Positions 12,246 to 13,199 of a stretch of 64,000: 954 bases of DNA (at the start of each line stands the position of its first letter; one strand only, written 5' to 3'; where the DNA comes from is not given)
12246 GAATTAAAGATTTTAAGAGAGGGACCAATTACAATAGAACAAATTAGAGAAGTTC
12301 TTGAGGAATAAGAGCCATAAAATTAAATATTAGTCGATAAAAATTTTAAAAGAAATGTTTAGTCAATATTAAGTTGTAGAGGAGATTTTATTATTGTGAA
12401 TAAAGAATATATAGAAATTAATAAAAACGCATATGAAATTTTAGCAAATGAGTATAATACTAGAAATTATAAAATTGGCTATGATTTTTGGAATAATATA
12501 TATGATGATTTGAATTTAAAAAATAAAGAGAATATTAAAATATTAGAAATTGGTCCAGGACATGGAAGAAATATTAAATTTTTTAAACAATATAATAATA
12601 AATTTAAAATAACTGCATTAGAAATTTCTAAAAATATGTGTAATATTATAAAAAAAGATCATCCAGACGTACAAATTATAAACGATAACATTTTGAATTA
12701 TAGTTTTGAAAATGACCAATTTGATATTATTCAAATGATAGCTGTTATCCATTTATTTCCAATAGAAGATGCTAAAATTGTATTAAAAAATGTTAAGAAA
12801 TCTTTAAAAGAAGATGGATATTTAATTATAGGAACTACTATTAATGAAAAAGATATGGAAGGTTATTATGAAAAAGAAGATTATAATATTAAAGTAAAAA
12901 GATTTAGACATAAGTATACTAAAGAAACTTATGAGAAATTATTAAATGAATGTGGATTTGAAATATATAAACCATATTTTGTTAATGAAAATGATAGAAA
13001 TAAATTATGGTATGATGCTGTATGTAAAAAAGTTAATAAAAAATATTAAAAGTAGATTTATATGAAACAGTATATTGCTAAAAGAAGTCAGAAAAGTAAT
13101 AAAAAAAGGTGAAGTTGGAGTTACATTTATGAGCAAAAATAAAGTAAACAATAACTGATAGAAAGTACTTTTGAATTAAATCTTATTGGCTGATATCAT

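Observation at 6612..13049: Co-directional cluster of a radical SAM enzyme with seven or more nucleotide-phosphohydrolase/nucleoside-processing genes and a small P-loop ATPase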

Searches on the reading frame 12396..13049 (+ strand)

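Call 3: search_protein_families(library=pfam, proteins=[window:12396-13049:+], max_evalue=0.01)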
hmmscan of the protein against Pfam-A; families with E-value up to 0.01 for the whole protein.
window:12396-13049:+ (217 aa): 10 families
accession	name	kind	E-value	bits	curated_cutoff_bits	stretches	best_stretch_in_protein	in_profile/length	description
PF13649.12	Methyltransf_25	-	1.2e-14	55.1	27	1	49-141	1-97/97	Methyltransferase domain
PF13489.12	Methyltransf_23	-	3.6e-14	53.3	27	1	37-191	14-162/164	Methyltransferase domain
PF08241.18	Methyltransf_11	-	1.4e-13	51.7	21.2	1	50-145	1-95/95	Methyltransferase domain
PF08242.18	Methyltransf_12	-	8.3e-12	46.1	30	1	50-143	1-98/98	Methyltransferase domain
PF00398.26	RrnaAD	-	1.6e-09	37.7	24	1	23-144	10-133/263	Ribosomal RNA adenine dimethylase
PF13847.12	Methyltransf_31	-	1.2e-07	31.9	27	1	44-155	2-119/145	Methyltransferase domain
PF00891.24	Methyltransf_2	-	1.7e-05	24.7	22.3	1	49-189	66-210/210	O-methyltransferase domain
PF02353.26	CMAS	-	3.2e-05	23.8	27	1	34-154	53-173/273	Mycolic acid cyclopropane synthetase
PF01739.24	CheR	-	0.00042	20.2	27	1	92-148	120-176/195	CheR methyltransferase, SAM binding domain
PF05891.18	Methyltransf_PK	-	0.0007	19.6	27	1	37-191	47-197/218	AdoMet dependent proline di-methyltransferase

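Call 4: search_protein_families(library=ncbifam, proteins=[window:12396-13049:+], max_evalue=0.01)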
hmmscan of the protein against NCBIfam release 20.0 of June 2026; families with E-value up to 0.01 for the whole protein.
window:12396-13049:+ (217 aa): 22 families
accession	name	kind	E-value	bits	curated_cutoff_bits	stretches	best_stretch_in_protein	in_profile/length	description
TIGR02072.1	BioC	equivalog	9.6e-13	48.5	184.95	1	43-191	32-174/244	malonyl-ACP O-methyltransferase BioC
NF000499.2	Erm23S_rRNA_broad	equivalog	1.7e-08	34.2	212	1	33-146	13-120/244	23S ribosomal RNA methyltransferase Erm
NF008992.0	PRK12335.1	equivalog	2.9e-08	33.2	303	1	41-154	118-232/289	SAM-dependent methyltransferase TehB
NF043040.1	corrin_prot_MT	hypoth_equivalog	1.6e-07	31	180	1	32-146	27-148/216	corrinoid protein-associated methyltransferase CpaM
NF045667.1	MTase_DVU1556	equivalog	3.7e-07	29.8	155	1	44-190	21-162/213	DVU_1556 family methyltransferase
TIGR03587.1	Pse_Me-ase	hypoth_equivalog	6.5e-06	26.4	112.05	1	19-159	16-154/204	pseudaminic acid biosynthesis-associated methylase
NF001244.0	PRK00216.1-5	equivalog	8e-06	25.3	216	1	16-148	17-156/236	bifunctional demethylmenaquinone methyltransferase/2-methoxy-6-polyprenyl-1,4-benzoquinol methylase UbiE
NF001243.0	PRK00216.1-4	equivalog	1.1e-05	24.8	235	1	14-157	14-162/237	demethylmenaquinone methyltransferase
TIGR00755.1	ksgA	equivalog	1.6e-05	24.3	171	1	33-110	19-95/256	16S rRNA (adenine(1518)-N(6)/adenine(1519)-N(6))-dimethyltransferase RsmA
NF045823.1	PthPhpthDimycoMt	equivalog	2.3e-05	23.7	300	1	48-153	69-174/256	phthiotriol/phenolphthiotriol dimycocerosates methyltransferase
NF045825.1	FAmtase_mtf2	equivalog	3e-05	23.4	400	1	47-153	60-166/248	fatty-acid O-methyltransferase Mtf2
NF002463.0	PRK01683.1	equivalog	3.2e-05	23.6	297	1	43-154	29-137/258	trans-aconitate 2-methyltransferase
NF045882.1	PLipidMtase_Leg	equivalog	3.7e-05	23.6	390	1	12-161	9-160/207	phospholipid N-methyltransferase PmtA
NF008405.0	PRK11207.1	equivalog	3.8e-05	23.2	218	1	42-177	27-163/198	tellurite resistance methyltransferase TehB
TIGR02752.1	MenG_heptapren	equivalog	0.00024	20.7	419.85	1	14-157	12-160/231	demethylmenaquinone methyltransferase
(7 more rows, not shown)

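Call 5: search_protein_families(library=padloc, proteins=[window:12396-13049:+], max_evalue=0.01)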
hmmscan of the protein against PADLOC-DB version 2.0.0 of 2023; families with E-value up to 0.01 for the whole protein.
window:12396-13049:+ (217 aa): 3 families
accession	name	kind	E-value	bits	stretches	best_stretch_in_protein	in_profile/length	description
PDLC04134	mad2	-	5.9e-15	53.1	1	41-163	287-410/492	mads_2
PDLC00212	KwaA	-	0.00071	17.4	1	107-155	54-102/205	Unknown function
PDLC02650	DrmMII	-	0.0027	14.7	1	68-105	33-71/435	DrmMII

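Call 56: search_protein_families(library=phrogs, proteins=[window:12396-13049:+], max_evalue=0.001)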
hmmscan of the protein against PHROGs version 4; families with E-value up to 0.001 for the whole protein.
window:12396-13049:+ (217 aa): 5 families
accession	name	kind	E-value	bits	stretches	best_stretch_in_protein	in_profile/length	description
phrog_4752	-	other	4.8e-12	46.7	1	45-154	51-167/241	tRNA methyltransferase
phrog_22502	-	other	1.3e-07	32.7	1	10-160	38-187/276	methyltransferase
phrog_5399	-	other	3.5e-05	24.7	1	103-151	37-85/149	SAM-dependent methyltransferase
phrog_3820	-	other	8.6e-05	22.7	1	38-111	60-131/255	DNA methyltransferase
phrog_15452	-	unknown function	8.7e-05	23.6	1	39-155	23-135/180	-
